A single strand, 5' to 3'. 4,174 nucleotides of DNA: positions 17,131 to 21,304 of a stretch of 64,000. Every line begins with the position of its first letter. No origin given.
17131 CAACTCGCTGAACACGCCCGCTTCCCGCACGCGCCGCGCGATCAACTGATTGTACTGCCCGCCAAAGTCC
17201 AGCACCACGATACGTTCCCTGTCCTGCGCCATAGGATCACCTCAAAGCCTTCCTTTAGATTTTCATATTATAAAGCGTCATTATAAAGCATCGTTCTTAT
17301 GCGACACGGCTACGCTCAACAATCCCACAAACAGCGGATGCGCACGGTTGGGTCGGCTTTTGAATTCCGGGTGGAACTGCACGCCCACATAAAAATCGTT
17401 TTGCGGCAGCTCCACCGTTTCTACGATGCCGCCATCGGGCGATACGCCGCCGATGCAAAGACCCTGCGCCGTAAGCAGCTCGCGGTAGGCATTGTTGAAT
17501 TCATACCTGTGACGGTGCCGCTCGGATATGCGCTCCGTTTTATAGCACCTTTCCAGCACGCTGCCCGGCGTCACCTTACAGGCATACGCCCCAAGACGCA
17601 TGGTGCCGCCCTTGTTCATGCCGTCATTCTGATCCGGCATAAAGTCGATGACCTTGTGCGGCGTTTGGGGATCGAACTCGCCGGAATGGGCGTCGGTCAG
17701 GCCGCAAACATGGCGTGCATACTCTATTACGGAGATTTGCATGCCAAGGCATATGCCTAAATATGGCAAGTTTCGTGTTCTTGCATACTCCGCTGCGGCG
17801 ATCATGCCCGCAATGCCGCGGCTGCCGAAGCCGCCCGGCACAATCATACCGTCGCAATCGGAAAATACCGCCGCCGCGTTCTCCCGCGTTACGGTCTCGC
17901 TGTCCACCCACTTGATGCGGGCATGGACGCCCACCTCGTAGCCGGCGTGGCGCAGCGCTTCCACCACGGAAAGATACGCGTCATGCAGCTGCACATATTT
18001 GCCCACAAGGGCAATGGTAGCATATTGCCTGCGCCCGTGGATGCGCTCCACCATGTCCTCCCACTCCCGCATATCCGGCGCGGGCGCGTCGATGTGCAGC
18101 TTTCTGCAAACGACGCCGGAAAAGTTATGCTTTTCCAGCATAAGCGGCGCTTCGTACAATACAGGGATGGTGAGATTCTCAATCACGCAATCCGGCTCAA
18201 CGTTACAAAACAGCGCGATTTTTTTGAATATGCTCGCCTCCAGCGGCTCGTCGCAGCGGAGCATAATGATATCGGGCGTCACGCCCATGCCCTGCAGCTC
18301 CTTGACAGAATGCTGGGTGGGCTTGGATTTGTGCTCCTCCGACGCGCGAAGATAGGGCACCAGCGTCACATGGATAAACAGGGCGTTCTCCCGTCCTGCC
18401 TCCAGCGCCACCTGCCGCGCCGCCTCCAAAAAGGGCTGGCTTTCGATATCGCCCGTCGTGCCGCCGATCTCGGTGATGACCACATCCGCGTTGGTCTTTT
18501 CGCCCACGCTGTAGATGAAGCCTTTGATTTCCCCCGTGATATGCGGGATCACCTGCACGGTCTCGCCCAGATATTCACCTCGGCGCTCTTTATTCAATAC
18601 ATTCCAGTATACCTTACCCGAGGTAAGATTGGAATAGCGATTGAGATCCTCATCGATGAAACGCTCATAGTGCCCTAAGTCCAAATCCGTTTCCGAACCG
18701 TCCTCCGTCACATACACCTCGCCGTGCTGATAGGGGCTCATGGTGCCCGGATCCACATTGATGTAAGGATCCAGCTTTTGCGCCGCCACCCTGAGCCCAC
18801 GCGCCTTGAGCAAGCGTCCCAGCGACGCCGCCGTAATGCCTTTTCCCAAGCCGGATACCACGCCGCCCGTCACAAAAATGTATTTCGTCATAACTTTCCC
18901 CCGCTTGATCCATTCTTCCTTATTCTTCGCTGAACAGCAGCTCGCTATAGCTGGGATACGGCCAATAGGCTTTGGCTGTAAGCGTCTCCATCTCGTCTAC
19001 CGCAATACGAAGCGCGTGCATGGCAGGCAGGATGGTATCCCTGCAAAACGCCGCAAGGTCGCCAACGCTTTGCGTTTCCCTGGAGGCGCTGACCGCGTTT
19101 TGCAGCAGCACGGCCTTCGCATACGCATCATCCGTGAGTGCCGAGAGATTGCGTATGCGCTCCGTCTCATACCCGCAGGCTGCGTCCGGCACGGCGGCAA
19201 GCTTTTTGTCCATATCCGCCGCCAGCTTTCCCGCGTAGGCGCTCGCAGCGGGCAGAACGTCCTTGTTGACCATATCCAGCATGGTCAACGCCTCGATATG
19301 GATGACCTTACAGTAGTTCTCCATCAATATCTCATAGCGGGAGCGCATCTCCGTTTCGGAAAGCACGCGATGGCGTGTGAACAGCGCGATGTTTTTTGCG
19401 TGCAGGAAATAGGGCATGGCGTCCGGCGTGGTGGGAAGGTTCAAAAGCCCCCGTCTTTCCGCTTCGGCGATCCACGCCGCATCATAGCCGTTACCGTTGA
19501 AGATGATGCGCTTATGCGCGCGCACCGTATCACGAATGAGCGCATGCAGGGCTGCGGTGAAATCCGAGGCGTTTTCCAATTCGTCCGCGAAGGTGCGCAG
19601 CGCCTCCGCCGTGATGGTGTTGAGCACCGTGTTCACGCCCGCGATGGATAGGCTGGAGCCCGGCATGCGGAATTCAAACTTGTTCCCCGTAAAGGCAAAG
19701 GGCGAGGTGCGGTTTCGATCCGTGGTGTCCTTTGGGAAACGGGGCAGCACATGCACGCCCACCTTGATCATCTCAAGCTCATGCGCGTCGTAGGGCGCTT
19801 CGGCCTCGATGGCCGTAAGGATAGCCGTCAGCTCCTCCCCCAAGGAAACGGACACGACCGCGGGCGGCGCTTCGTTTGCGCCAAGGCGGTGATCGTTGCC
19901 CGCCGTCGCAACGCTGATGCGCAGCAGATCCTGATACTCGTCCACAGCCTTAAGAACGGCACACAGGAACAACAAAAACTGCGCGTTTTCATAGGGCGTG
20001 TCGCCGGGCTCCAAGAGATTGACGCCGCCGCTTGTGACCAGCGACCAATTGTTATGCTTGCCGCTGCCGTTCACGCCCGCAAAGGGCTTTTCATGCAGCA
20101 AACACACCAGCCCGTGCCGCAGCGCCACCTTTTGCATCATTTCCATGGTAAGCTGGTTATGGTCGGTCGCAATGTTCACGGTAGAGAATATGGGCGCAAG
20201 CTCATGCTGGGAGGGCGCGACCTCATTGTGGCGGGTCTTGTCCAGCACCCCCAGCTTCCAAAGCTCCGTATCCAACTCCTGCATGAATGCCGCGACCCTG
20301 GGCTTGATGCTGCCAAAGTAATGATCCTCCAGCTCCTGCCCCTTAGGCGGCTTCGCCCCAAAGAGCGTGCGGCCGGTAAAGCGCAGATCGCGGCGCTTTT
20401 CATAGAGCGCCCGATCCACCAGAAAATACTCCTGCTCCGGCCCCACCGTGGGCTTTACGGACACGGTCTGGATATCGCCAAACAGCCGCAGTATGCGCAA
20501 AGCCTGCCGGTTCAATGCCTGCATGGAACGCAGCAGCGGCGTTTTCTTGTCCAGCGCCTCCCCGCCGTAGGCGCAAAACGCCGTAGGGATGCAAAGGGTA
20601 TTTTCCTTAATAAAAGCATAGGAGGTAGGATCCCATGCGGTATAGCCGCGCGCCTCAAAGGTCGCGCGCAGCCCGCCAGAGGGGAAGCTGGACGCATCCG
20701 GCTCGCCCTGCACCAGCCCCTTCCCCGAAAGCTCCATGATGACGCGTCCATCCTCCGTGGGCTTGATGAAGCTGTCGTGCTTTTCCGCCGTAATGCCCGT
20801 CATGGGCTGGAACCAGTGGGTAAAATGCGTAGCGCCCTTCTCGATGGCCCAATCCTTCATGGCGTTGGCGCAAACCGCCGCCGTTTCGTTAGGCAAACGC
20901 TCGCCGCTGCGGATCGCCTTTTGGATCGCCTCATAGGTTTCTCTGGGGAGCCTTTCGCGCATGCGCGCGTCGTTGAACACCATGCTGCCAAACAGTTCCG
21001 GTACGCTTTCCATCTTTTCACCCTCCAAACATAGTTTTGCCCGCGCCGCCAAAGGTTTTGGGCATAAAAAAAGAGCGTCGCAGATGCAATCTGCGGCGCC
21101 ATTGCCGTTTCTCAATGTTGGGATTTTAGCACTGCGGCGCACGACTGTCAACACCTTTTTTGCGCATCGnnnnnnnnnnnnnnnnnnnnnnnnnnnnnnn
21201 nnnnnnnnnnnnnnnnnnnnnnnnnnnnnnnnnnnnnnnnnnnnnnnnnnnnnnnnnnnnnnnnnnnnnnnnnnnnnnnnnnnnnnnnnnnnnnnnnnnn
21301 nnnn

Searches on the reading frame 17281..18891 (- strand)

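Call 20: search_protein_families(library=pfam, proteins=[window:17281-18891:-], max_evalue=0.00001)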
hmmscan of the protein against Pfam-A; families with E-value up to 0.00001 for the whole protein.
window:17281-18891:- (536 aa): 3 families
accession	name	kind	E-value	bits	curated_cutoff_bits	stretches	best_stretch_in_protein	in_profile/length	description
PF06418.20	CTP_synth_N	-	2.4e-123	411.1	26.1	1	3-267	1-265/265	CTP synthase N-terminus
PF00117.34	GATase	-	1.4e-37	129.6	22.8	1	302-525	2-188/190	Glutamine amidotransferase class-I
PF07722.19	Peptidase_C26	-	3.4e-11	43.8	20.5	1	367-509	98-219/219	Peptidase C26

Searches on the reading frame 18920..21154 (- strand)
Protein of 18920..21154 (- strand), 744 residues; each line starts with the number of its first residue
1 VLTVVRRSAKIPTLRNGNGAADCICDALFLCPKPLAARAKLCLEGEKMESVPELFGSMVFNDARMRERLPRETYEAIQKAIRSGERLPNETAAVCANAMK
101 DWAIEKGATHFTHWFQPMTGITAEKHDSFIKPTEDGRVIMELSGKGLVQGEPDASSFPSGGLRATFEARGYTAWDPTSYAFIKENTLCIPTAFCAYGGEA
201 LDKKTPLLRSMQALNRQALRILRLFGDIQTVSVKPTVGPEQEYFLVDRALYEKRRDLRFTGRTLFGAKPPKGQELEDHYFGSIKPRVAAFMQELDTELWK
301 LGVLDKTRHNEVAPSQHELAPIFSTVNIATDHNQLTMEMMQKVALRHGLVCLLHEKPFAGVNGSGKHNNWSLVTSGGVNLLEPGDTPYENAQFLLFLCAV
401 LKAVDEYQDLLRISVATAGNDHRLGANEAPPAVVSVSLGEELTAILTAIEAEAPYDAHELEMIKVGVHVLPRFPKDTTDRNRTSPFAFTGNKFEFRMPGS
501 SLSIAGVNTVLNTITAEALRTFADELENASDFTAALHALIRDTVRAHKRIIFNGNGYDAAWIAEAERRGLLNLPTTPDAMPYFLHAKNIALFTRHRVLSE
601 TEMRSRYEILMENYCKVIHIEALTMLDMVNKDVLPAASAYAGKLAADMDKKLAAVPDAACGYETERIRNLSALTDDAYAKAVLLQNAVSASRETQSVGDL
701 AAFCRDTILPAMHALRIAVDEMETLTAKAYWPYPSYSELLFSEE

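Call 20: search_protein_families(library=pfam, proteins=[window:18920-21154:-], max_evalue=0.00001)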
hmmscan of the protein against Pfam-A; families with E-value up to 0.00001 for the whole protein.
window:18920-21154:- (744 aa): 3 families
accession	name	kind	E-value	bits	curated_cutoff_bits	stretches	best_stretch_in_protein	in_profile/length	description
PF12437.13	GSIII_N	-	1.5e-79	265.7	25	1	53-210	3-160/160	Glutamine synthetase type III N terminal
PF18318.6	Gln-synt_C-ter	-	1.3e-42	144.7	22.7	1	535-649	1-115/118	Glutamine synthetase C-terminal domain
PF00120.29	Gln-synt_C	-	1.4e-18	67.6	24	1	230-404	17-188/344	Glutamine synthetase, catalytic domain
